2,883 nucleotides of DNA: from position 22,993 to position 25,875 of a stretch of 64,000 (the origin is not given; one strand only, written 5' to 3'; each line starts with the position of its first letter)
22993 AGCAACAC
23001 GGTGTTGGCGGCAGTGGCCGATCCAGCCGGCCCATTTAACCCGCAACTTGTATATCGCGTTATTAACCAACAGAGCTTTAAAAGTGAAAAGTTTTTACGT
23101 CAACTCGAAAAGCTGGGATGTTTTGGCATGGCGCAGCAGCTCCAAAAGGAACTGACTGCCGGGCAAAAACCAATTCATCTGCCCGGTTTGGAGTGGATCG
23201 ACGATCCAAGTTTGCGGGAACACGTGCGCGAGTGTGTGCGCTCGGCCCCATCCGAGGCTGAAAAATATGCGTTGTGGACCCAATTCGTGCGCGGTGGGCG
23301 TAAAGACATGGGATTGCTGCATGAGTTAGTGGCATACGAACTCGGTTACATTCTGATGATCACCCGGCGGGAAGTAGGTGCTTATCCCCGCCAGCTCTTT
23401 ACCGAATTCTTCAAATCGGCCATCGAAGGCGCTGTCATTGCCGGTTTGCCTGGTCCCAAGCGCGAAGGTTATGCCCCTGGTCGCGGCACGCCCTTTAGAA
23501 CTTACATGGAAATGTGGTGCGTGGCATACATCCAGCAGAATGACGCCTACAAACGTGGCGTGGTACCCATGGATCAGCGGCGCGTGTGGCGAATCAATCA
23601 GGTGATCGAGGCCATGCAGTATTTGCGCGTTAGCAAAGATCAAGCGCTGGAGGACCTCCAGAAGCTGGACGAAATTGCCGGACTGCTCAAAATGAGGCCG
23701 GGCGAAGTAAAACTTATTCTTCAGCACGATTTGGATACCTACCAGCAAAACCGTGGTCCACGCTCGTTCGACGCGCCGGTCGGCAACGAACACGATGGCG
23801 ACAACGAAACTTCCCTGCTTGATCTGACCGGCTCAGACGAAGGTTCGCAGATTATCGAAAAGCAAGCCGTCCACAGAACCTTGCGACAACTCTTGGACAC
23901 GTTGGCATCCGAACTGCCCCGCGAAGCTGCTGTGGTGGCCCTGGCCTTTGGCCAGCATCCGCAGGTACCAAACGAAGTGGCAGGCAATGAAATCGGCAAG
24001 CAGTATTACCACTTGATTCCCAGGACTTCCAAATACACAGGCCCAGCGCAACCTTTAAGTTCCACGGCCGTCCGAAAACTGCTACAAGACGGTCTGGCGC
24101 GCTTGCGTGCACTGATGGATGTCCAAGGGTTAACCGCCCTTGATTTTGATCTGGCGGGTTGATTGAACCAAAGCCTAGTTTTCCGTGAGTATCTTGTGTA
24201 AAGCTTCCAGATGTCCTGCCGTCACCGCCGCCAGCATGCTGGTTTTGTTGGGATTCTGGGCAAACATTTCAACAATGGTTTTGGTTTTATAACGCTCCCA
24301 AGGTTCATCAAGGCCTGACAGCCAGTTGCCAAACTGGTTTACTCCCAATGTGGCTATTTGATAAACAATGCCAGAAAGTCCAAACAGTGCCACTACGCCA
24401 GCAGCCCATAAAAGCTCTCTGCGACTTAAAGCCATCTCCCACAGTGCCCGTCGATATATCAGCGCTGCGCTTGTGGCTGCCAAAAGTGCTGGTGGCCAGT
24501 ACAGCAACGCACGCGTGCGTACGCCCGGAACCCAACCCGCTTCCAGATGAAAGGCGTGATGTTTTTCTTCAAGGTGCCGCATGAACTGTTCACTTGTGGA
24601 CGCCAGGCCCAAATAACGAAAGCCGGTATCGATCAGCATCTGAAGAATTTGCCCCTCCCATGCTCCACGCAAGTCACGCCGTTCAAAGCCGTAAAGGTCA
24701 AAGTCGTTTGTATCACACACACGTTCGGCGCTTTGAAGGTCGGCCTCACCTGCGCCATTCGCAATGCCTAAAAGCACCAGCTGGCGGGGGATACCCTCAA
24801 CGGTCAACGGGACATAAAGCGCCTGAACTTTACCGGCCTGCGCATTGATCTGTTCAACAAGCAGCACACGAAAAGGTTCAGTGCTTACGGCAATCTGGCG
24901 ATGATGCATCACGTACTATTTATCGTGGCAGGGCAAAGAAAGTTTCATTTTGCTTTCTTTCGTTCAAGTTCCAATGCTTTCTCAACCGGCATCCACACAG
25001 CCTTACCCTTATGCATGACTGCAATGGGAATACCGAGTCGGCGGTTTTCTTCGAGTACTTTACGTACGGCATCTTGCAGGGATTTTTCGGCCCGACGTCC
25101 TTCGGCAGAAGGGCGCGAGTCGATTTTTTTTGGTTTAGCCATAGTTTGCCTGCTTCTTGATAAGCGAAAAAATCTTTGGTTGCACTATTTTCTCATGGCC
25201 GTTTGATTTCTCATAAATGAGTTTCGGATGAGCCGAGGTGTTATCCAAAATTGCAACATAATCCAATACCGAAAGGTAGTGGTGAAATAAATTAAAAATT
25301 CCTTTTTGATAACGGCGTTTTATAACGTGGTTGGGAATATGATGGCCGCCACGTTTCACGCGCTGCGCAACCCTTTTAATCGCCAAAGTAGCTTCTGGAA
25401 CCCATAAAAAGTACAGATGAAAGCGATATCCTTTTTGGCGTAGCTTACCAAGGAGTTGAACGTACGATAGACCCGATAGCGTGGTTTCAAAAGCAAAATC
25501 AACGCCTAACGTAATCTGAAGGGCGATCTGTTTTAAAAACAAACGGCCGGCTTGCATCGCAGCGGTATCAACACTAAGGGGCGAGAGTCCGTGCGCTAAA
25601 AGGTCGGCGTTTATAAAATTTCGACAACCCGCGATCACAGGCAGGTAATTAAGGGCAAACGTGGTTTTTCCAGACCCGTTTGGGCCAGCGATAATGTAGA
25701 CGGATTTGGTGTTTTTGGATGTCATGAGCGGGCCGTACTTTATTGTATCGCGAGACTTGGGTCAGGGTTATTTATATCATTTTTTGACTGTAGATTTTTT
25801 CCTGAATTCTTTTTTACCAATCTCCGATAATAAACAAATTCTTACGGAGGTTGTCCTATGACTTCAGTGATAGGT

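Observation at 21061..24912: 778-aa highly divergent sigma-like protein bracketed by two small membrane proteins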

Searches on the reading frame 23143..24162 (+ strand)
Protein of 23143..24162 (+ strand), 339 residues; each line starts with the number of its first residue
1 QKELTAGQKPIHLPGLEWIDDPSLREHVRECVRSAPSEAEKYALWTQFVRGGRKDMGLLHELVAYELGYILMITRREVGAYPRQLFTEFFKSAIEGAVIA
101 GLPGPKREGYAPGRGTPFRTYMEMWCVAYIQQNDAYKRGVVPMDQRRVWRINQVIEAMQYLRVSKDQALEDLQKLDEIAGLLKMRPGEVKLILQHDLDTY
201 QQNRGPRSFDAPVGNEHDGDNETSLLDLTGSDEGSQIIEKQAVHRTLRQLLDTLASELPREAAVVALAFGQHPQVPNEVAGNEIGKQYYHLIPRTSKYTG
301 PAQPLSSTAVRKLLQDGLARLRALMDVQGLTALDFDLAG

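Call 18: search_solved_structures(query=A1, max_evalue=1, show_alignments=3)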
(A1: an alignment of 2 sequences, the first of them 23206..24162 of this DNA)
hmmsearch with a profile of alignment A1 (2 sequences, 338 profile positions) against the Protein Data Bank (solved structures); distinct sequences matched with E-value up to 1: 44.
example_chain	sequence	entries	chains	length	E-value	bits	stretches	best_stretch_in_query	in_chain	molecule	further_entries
8k60_F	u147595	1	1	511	3e-07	32.9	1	87-294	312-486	RNA polymerase principal sigma factor HrdB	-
7vpz_F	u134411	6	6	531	3.5e-07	32.7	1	85-294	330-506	RNA polymerase principal sigma factor HrdB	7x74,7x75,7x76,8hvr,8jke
7vpd_F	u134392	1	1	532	3.5e-07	32.7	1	85-294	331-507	RNA polymerase sigma factor SigA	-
8dy7_F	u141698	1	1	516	7.9e-07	31.6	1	87-294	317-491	RNA polymerase sigma factor SigA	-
8dy9_F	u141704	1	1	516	7.9e-07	31.6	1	87-294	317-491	RNA polymerase sigma factor SigA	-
8gzg_F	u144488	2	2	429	3.4e-06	29.4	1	40-286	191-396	RNA polymerase sigma factor SigA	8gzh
6bzo_F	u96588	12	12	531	2.4e-05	26.7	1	96-292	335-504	RNA polymerase sigma factor SigA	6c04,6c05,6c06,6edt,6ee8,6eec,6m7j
5uh5_F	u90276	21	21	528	2.5e-05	26.6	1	96-292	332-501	RNA polymerase sigma factor SigA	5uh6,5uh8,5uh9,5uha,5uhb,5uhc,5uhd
7kif_F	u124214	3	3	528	2.5e-05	26.6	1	96-292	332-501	RNA polymerase sigma factor SigA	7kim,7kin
8x6f_E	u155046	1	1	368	2.5e-05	26.6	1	43-286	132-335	RNA polymerase sigma factor SigA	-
9e7v_F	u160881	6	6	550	2.7e-05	26.5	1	96-292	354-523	RNA polymerase sigma factor SigA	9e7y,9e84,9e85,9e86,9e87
8h3v_G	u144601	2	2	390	3e-05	26.4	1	44-286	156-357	RNA polymerase sigma factor SigA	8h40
5tw1_F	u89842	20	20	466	3.1e-05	26.3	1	96-292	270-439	RNA polymerase sigma factor SigA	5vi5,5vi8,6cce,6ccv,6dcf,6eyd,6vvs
7ckq_F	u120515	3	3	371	7.5e-05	25.1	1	75-287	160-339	RNA polymerase sigma factor SigA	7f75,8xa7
9dvs_G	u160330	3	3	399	8.8e-05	24.8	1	40-286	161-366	RNA polymerase sigma factor SigA1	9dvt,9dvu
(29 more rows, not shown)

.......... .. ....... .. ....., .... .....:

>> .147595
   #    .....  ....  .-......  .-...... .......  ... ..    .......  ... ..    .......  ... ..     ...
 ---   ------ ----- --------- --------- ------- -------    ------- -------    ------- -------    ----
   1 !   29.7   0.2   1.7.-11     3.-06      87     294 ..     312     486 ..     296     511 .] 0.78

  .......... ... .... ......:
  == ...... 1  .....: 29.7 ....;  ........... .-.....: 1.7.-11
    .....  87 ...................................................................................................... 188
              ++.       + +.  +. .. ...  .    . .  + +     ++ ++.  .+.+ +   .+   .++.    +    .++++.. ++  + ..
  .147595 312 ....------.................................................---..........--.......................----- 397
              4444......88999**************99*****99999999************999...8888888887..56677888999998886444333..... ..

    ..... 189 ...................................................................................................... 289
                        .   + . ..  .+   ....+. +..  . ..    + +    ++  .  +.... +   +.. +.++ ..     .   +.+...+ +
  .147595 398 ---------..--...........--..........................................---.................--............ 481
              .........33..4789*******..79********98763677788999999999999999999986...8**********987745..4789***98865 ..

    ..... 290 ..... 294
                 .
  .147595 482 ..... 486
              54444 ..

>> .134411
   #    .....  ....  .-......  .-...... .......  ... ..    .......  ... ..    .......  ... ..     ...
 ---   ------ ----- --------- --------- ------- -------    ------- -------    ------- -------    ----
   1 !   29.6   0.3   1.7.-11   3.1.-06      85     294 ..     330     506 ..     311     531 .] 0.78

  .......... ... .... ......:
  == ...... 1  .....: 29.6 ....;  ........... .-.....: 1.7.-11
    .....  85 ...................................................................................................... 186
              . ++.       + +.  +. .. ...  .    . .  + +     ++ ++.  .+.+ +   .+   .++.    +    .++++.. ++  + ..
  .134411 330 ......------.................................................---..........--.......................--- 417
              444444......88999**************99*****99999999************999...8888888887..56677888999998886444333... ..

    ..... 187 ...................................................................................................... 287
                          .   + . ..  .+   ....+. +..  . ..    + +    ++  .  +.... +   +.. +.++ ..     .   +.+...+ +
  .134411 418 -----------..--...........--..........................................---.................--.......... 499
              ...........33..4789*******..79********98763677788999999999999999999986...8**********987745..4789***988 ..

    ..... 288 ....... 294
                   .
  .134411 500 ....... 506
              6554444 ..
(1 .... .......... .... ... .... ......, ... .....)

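Call 33: find_homologous_proteins(query=A1, max_evalue=0.001)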
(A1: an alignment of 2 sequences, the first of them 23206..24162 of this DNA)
Query A1 (2 sequences): 8000 candidates shared short words with the query, none scored E <= 0.001.

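Call 36: search_solved_structures(query=window:23143-24162:+, max_evalue=10, show_alignments=3)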
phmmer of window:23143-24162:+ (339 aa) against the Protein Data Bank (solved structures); distinct sequences matched with E-value up to 10: 1.
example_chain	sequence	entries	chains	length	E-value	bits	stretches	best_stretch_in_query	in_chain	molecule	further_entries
7pp4_f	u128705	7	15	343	0.11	14.6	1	191-286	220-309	RNA polymerase sigma factor SigB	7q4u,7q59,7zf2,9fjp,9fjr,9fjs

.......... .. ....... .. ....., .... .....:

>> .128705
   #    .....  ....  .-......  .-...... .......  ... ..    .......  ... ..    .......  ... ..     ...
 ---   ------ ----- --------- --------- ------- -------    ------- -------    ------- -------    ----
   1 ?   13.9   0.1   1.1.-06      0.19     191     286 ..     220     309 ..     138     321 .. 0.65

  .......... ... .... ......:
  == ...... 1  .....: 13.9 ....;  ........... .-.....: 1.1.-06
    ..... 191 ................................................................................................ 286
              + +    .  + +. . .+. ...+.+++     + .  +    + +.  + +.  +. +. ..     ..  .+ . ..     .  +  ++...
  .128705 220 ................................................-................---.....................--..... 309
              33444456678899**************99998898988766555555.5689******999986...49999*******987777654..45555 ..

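Call 48: predict_structure(alignment_id=A1)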
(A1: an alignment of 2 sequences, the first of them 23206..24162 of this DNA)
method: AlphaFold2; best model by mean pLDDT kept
length: 318 residues; sequences in the alignment: 2
mean_pLDDT: 43.8   pTM: 0.35
mean pLDDT of the five models: 43.8, 37.3, 35.7, 35.5, 35.0
residues with pLDDT >= 90: 0; 70-90: 2; 50-70: 124; < 50: 192
segments of 3 or more residues with pLDDT < 50: 1-12, 30-33, 56-61, 153-318
pLDDT, mean of each block of 10 residues (from residue 1): 40 52 56 54 59 45 56 61 57 57 65 68 58 59 56 38 26 29 27 26 29 31 38 42 42 34 33 28 33 42 34 25
secondary structure, 60 per line:
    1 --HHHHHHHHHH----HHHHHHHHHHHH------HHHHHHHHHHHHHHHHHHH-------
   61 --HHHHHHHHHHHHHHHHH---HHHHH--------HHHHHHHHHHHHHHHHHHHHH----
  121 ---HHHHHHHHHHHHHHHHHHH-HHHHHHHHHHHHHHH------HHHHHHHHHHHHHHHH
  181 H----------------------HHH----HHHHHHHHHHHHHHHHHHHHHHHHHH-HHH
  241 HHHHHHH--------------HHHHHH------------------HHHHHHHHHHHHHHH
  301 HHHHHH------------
elements in order: H3-12 H17-28 H35-53 H63-79 H83-87 H96-116 H124-142 H144-158 H165-181 H211-236 H238-247 H262-267 H286-306

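Call 52: fold_search(model_id=the predicted structure, library=pdb)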
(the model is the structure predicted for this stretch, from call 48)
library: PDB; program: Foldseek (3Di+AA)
matches with E <= 10: 204; with E <= 0.001: 0
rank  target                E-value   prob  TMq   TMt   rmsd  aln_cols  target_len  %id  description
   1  7mkj_L                8.5e-01  0.15  0.17  0.12  27.6       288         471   17  Cryo-EM structure of Escherichia coli RNA polymerase bound to T7A1 promoter DNA (released 2021-09-29)
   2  4gyv_E                1.2e+00  0.10  0.13  0.17  16.8       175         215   14  Crystal structure of the DH domain of FARP2 (released 2013-03-13)
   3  8tme_A                1.2e+00  0.08  0.11  0.11  24.2       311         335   11  Cryo-EM structure of CorA in complex with conformation-specific synthetic antibody C18 and 100 uM MgCl2, State MG0.1-1 (released 2025-02-12)
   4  1rss                  1.5e+00  0.11  0.12  0.20  16.0       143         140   15  RIBOSOMAL PROTEIN S7 FROM THERMUS THERMOPHILUS (released 1998-02-11)
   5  1qd7_F                1.7e+00  0.10  0.11  0.20  16.6       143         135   15  PARTIAL MODEL FOR 30S RIBOSOMAL SUBUNIT (released 1999-08-31)
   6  4i0u_F                1.7e+00  0.06  0.12  0.11  24.5       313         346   10  Improved structure of Thermotoga maritima CorA at 2.7 A resolution (released 2013-03-06)
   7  5mfh_A                1.7e+00  0.07  0.14  0.15  21.9       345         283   12  Designed armadillo repeat protein YIIIM5AII in complex with peptide (RR)5 (released 2017-09-13)
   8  6s5t_A                1.9e+00  0.08  0.11  0.05  25.7       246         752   10  Legionella pneumophila SidJ-Human calmodulin complex (released 2019-07-24)
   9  5mfe_C                1.9e+00  0.06  0.13  0.14  20.0       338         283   12  Designed armadillo repeat protein YIIIM5AII in complex with (RR)4 peptide (released 2017-09-13)
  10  6s9l_B                2.0e+00  0.07  0.14  0.15  21.7       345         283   13  Designed Armadillo Repeat protein Lock1 bound to (KR)4KLSF target (released 2020-02-19)
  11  5vl4                  2.1e+00  0.14  0.15  0.24  12.9       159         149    9  Accidental minimum contact crystal lattice formed by a redesigned protein oligomer (released 2018-05-23)
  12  9ghg_h                2.3e+00  0.08  0.12  0.19  16.0       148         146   11  Staphylococcus aureus FusB bound to the small subunit of the S. aureus 70S ribosome (FusB-Sa70S:SSU) (released 2025-03-26)
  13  5mqi                  2.3e+00  0.05  0.13  0.13  21.0       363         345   12  Crystal structure of the N-terminal domain of human Timeless (released 2017-03-08)
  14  4gyv_A                2.5e+00  0.08  0.13  0.17  17.0       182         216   14  Crystal structure of the DH domain of FARP2 (released 2013-03-13)
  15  5mfm_A                2.5e+00  0.08  0.12  0.11  15.6       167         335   10  Designed armadillo repeat protein peptide fusion YIIIM6AII_GS11_(KR)5 (released 2017-09-13)
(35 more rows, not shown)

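Call 74: find_related_loci(query=A1, collection=metagenome_contigs, flank=8000)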
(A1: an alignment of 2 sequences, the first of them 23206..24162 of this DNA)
Query A1 (318 aa) in metagenome_contigs; peptide patterns used: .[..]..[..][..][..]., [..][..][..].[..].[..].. (x = any residue, [..] = any of these).
275 stretches matched a pattern, but none encodes a relative of the query by tblastn (E <= 1e-3).

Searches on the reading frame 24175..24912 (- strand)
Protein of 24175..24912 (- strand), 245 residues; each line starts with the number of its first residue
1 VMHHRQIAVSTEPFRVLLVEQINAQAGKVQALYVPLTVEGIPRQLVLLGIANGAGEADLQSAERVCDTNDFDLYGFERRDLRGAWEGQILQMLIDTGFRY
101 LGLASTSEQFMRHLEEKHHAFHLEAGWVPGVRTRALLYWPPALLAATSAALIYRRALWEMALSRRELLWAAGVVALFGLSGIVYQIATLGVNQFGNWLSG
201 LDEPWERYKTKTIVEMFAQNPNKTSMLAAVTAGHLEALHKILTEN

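Call 4: search_protein_families(library=pfam, proteins=[window:24175-24912:-], max_evalue=1)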
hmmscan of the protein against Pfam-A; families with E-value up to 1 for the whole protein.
window:24175-24912:- (245 aa): 1 family
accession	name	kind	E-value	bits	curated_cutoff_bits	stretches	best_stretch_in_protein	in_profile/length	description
PF13567.11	DUF4131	-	0.00013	22.1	31.6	1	139-237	9-97/165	Domain of unknown function (DUF4131)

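Call 6: search_protein_families(library=ncbifam, proteins=[window:24175-24912:-], max_evalue=1)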
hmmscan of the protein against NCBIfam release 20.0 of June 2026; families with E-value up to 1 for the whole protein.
window:24175-24912:- (245 aa): 0 families

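Call 9: search_protein_families(library=padloc, proteins=[window:24175-24912:-], max_evalue=0.1)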
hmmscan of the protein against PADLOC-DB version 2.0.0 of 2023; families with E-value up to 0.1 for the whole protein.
window:24175-24912:- (245 aa): 0 families

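Call 35: search_protein_families(library=phrogs, proteins=[window:24175-24912:-], max_evalue=0.01)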
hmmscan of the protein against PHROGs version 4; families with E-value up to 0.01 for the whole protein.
window:24175-24912:- (245 aa): 0 families

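Call 78: search_solved_structures(query=window:24175-24912:-, max_evalue=1)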
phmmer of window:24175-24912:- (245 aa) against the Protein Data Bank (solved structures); distinct sequences matched with E-value up to 1: 0.

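Call 79: search_dna_similar(query=window:24175-24912:-, collection=plasmids, mode=protein, max_evalue=0.01)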
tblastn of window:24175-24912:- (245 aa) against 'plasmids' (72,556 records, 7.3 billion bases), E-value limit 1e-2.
No match.

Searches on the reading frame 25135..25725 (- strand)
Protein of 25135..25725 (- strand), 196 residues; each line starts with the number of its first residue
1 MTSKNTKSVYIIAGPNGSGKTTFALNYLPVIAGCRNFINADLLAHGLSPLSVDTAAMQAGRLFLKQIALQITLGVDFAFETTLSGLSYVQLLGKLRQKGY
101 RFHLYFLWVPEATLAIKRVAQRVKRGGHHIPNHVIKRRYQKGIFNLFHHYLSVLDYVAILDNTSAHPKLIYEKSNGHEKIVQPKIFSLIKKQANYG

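Call 4: search_protein_families(library=pfam, proteins=[window:25135-25725:-], max_evalue=1)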
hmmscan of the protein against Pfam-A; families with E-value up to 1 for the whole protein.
window:25135-25725:- (196 aa): 15 families
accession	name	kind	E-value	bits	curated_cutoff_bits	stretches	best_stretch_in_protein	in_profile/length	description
PF06414.18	Zeta_toxin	-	3.1e-10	40.3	22.3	1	3-155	12-174/199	Zeta toxin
PF13671.12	AAA_33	-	1.1e-06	29.4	27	1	10-137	2-135/143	AAA domain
PF13481.12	AAA_25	-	0.0034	17.5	27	1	7-38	33-64/195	AAA domain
PF13479.12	AAA_24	-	0.016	15.5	27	1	8-27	3-22/195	AAA domain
PF06745.19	ATPase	-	0.017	14.9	26.6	1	7-28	19-40/231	KaiC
PF13476.12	AAA_23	-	0.028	15.5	27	1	8-23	20-35/201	AAA domain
PF13555.12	AAA_29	-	0.05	13.8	27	1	7-23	22-38/61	P-loop containing region of AAA domain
PF13401.12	AAA_22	-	0.053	14.3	27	1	6-31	4-29/130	AAA domain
PF00005.33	ABC_tran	-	0.059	14.4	25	1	6-24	10-28/137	ABC transporter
PF01637.24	ATPase_2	-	0.088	13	33.2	1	3-25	16-38/225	ATPase domain predominantly from Archaea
PF02463.25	SMC_N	-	0.11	12.4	40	1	5-23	22-40/220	RecF/RecN/SMC N terminal domain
PF13304.12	AAA_21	-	0.13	12.7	27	1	10-23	2-15/304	AAA domain, putative AbiEii toxin, Type IV TA system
PF20720.3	nSTAND3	-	0.13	12.4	27.2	1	6-25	16-35/155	Novel STAND NTPase 3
PF07088.17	GvpD_P-loop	-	0.17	12.2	24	1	9-32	12-35/189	GvpD gas vesicle protein, P-loop domain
PF02492.25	cobW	-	0.22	11.5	20.7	1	9-28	2-21/180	CobW/HypB/UreG, nucleotide-binding domain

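Call 9: search_protein_families(library=padloc, proteins=[window:25135-25725:-], max_evalue=0.1)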
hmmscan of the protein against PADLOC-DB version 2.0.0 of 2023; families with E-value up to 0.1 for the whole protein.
window:25135-25725:- (196 aa): 5 families
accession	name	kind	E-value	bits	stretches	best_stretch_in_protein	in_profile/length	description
PDLC02981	AriAB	-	0.0012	15.6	1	4-22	20-38/694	-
PDLC04135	mad3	-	0.0066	14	1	7-24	22-39/374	mads_3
PDLC04140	mad8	-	0.0083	13.7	1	7-29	27-49/314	mads_8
PDLC02335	AbiLi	-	0.024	11.7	1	7-25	76-94/326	AbiLi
PDLC03865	LmuB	-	0.038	10.2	1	6-23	30-47/1007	-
